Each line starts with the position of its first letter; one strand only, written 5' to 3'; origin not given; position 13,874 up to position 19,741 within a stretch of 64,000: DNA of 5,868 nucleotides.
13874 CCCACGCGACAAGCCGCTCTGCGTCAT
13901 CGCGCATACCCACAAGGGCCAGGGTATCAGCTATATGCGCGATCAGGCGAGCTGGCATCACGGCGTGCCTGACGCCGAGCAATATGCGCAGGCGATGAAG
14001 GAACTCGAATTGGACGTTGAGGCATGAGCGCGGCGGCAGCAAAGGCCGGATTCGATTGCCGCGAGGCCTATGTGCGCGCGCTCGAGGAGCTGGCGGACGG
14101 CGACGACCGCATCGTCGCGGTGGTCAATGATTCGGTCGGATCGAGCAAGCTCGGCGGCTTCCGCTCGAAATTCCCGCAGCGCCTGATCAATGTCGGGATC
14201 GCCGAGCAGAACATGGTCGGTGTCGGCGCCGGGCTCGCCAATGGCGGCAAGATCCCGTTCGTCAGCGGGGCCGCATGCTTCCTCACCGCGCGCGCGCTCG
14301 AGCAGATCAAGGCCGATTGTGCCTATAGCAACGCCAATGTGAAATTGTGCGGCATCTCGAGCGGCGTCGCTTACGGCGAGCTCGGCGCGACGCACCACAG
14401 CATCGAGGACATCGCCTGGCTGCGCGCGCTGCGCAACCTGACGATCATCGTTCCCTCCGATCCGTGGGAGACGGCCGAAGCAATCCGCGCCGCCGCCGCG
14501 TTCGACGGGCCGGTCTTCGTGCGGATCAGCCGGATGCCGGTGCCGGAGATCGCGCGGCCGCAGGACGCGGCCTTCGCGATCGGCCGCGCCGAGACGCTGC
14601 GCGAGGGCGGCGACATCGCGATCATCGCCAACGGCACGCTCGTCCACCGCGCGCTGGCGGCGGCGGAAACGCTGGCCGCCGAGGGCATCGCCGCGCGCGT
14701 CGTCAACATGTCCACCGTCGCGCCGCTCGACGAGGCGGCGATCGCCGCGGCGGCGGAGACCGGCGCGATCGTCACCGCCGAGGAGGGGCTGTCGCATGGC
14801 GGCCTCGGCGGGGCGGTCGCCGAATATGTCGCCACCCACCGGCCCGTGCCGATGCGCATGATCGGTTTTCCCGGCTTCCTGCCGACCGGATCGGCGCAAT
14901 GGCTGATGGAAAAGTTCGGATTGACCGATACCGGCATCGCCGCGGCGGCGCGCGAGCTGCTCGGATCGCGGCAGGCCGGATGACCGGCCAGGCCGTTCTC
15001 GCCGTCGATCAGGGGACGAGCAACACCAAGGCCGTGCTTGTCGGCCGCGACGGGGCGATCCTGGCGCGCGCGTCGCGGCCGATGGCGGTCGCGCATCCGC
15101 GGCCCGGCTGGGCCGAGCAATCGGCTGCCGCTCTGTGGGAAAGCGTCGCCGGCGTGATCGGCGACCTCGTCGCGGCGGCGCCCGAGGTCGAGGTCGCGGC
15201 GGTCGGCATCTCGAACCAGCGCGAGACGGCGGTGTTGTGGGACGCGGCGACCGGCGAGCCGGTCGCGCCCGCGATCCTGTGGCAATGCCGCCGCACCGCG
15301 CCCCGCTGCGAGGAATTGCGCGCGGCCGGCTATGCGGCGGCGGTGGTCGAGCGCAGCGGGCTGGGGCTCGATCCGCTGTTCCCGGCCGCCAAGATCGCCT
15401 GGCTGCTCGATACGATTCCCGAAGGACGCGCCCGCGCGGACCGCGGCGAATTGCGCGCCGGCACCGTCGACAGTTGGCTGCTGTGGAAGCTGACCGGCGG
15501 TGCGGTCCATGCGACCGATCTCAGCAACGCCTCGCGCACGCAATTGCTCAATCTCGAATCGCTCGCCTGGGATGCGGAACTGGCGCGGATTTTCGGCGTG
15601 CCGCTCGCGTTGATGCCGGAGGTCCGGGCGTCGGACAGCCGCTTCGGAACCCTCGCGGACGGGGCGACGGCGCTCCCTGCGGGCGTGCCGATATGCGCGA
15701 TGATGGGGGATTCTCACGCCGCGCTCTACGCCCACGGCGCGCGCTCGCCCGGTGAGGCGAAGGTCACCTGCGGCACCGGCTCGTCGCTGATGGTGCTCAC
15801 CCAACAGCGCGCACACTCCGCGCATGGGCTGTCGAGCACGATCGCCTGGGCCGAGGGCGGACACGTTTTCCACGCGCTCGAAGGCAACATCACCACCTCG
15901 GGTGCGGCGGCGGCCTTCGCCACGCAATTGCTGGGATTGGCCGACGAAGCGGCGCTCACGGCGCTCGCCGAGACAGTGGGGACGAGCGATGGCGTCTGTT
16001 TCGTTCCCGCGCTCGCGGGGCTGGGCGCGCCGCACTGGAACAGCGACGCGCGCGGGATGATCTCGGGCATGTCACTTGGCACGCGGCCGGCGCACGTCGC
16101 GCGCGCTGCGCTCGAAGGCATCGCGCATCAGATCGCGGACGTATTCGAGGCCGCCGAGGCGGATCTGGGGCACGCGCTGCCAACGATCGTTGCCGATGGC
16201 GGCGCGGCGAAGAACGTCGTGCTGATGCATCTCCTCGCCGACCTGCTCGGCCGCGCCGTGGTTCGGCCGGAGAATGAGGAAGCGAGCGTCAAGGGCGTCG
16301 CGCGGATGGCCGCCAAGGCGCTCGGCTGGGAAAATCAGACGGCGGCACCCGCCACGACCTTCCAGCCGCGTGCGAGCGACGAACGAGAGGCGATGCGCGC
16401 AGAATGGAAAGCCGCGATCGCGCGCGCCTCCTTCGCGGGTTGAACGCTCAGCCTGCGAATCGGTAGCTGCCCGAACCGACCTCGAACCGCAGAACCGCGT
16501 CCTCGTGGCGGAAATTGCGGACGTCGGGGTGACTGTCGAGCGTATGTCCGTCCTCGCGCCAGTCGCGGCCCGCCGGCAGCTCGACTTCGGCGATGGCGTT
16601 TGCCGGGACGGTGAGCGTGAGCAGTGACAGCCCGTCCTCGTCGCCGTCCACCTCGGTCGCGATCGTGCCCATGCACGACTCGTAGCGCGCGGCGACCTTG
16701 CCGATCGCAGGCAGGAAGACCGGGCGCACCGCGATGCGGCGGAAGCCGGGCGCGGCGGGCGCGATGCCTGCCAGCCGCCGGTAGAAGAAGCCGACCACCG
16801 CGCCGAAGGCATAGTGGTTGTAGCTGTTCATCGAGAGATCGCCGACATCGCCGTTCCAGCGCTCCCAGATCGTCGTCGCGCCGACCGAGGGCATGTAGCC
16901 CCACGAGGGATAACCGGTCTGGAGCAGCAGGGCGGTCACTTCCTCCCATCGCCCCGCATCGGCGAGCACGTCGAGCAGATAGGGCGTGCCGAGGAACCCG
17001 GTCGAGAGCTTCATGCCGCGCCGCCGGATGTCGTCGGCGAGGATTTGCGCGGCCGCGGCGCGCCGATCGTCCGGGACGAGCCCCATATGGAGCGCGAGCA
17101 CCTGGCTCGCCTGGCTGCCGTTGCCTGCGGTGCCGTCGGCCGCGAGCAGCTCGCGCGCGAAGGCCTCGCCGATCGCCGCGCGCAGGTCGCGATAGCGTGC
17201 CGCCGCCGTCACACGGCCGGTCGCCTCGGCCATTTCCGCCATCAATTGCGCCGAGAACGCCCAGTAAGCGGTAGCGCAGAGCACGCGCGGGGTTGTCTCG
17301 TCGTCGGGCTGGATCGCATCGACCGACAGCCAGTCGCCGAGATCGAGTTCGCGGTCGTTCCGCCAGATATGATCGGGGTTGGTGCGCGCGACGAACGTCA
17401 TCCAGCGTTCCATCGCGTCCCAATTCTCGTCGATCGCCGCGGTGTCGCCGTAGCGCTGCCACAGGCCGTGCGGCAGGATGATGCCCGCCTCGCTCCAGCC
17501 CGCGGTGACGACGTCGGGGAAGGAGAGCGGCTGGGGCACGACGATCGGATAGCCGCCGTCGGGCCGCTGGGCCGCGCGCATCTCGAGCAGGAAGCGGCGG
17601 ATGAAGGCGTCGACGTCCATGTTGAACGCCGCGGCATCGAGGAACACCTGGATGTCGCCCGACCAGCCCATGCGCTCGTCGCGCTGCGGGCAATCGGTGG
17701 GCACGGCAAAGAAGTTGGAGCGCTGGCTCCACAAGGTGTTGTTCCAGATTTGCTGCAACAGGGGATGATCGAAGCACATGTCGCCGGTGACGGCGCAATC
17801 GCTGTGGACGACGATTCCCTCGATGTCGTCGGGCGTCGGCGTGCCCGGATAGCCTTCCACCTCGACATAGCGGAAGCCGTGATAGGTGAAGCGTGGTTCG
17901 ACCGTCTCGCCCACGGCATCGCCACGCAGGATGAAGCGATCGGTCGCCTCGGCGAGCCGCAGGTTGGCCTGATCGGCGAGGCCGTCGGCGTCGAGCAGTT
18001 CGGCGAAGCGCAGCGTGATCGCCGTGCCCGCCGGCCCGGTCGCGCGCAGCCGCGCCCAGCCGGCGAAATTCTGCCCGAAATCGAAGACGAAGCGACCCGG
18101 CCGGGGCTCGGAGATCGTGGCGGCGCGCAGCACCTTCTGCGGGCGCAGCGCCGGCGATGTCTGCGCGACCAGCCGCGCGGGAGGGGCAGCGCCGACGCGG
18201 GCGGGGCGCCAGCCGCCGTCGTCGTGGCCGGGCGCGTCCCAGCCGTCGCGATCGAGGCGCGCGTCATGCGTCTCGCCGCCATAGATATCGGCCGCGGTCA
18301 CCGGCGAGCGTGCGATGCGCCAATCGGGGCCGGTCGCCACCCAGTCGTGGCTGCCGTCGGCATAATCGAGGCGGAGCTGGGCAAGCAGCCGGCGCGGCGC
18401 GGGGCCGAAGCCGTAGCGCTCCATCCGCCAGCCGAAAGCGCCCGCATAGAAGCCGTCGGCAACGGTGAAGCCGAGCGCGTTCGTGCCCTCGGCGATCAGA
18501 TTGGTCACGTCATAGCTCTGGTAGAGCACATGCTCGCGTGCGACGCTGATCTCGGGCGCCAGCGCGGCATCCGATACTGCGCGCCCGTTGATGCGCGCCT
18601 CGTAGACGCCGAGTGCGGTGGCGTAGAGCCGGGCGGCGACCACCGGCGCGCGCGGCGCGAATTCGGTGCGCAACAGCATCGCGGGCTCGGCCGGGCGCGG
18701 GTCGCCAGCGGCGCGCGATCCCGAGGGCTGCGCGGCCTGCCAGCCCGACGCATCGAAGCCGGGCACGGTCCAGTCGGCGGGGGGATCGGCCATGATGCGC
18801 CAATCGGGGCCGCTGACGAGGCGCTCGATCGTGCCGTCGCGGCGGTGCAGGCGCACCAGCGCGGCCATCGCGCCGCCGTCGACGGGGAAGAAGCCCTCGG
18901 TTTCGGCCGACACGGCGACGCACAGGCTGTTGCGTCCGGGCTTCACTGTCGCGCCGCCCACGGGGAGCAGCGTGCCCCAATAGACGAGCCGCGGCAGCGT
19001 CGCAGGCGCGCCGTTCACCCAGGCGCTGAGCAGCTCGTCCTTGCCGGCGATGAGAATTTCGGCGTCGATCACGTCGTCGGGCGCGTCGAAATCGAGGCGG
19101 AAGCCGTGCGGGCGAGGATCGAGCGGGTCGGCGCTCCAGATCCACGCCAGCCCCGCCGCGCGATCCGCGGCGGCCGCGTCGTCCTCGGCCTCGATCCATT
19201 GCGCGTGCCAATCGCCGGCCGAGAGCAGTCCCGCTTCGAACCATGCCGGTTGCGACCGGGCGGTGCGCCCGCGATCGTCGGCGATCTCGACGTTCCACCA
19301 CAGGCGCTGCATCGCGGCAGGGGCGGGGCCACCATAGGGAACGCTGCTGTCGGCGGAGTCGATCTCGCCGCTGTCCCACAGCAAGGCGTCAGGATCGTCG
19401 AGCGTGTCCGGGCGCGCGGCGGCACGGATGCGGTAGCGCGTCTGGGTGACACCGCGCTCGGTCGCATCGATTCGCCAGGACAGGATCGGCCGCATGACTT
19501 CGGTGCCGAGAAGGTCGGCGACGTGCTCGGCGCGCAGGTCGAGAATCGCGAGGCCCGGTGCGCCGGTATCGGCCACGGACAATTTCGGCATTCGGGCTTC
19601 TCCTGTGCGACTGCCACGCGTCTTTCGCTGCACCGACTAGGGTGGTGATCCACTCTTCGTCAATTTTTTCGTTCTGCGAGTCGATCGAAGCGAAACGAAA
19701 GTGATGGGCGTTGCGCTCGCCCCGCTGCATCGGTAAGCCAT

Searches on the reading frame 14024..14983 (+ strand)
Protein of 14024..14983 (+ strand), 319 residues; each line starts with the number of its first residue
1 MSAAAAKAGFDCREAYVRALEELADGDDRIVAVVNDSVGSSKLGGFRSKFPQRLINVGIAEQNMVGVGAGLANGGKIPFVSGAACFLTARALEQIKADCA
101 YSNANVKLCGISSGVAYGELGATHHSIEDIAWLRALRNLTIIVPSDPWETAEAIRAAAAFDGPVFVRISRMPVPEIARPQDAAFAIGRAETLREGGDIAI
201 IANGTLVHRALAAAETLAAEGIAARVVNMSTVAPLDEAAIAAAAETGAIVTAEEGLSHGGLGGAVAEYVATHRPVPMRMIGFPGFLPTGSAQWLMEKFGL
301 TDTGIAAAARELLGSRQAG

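Call 8: search_protein_families(library=pfam, proteins=[window:14024-14983:+], max_evalue=0.00001)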
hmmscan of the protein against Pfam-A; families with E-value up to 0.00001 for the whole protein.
window:14024-14983:+ (319 aa): 3 families
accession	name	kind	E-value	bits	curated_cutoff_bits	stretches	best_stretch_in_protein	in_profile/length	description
PF02779.29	Transket_pyr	-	1.2e-37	129.6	27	1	10-172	3-171/174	Transketolase, pyrimidine binding domain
PF02780.25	Transketolase_C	-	3.1e-28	98.6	25.9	1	187-305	1-124/124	Transketolase, C-terminal domain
PF22613.1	Transketolase_C_1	-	1.1e-06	29.2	27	1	194-241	10-57/113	Transketolase-like TK C-terminal domain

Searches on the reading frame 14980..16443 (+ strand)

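Call 8: search_protein_families(library=pfam, proteins=[window:14980-16443:+], max_evalue=0.00001)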
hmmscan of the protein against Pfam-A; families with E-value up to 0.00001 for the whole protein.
window:14980-16443:+ (487 aa): 2 families
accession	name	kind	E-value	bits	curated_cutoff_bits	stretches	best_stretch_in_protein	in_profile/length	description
PF00370.27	FGGY_N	-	5.8e-64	216.5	28.8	1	6-249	2-243/245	FGGY family of carbohydrate kinases, N-terminal domain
PF02782.22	FGGY_C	-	1.3e-33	116.9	27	1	261-447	2-197/198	FGGY family of carbohydrate kinases, C-terminal domain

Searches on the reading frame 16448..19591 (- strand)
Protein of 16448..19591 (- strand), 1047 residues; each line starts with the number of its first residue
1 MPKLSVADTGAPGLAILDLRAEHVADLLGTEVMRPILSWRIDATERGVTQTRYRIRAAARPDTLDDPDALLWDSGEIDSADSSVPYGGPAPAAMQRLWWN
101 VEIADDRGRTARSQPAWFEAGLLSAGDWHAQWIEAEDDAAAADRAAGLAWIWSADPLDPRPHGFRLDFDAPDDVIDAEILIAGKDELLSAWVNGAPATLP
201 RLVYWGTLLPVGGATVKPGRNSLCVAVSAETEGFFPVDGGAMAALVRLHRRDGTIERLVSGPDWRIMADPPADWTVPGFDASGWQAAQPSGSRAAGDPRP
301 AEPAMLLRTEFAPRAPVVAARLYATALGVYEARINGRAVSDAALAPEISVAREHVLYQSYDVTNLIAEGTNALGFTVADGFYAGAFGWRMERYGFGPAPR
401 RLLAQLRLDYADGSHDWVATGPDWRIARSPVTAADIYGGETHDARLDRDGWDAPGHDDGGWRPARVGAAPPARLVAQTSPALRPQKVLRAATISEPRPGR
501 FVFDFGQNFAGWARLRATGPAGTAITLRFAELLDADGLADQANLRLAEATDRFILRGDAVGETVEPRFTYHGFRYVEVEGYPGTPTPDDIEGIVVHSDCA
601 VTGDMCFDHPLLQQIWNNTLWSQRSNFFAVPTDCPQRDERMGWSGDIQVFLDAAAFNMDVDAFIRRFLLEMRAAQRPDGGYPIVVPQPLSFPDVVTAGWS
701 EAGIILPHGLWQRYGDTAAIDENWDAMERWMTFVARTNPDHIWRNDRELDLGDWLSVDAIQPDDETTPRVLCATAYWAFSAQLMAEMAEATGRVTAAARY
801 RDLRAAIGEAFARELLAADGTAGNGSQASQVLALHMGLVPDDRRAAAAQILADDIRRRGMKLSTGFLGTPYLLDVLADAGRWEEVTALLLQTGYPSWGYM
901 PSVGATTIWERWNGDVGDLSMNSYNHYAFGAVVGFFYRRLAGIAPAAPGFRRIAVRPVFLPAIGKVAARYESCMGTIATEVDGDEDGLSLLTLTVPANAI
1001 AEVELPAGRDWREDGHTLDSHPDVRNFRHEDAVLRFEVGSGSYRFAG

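Call 8: search_protein_families(library=pfam, proteins=[window:16448-19591:-], max_evalue=0.00001)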
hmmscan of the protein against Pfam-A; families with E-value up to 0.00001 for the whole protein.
window:16448-19591:- (1047 aa): 5 families
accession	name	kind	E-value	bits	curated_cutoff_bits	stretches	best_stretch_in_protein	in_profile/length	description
PF17389.8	Bac_rhamnosid6H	-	1.6e-111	373.3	24.5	1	607-939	8-338/339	Bacterial alpha-L-rhamnosidase 6 hairpin glycosidase domain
PF08531.16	Bac_rhamnosid_N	-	6.5e-53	179.5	25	1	317-483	3-169/172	Alpha-L-rhamnosidase N-terminal domain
PF05592.18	Bac_rhamnosid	-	4.2e-32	110.5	22.2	1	497-596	4-102/102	Bacterial alpha-L-rhamnosidase concanavalin-like domain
PF25788.1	Ig_Rha78A_N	-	5.4e-25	88.1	27.4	1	18-124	3-105/105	Rha78A-like, N-terminal immunoglobulin domain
PF17390.7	Bac_rhamnosid_C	-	6.2e-12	45.6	22.1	1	942-1011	1-69/78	Bacterial alpha-L-rhamnosidase C-terminal domain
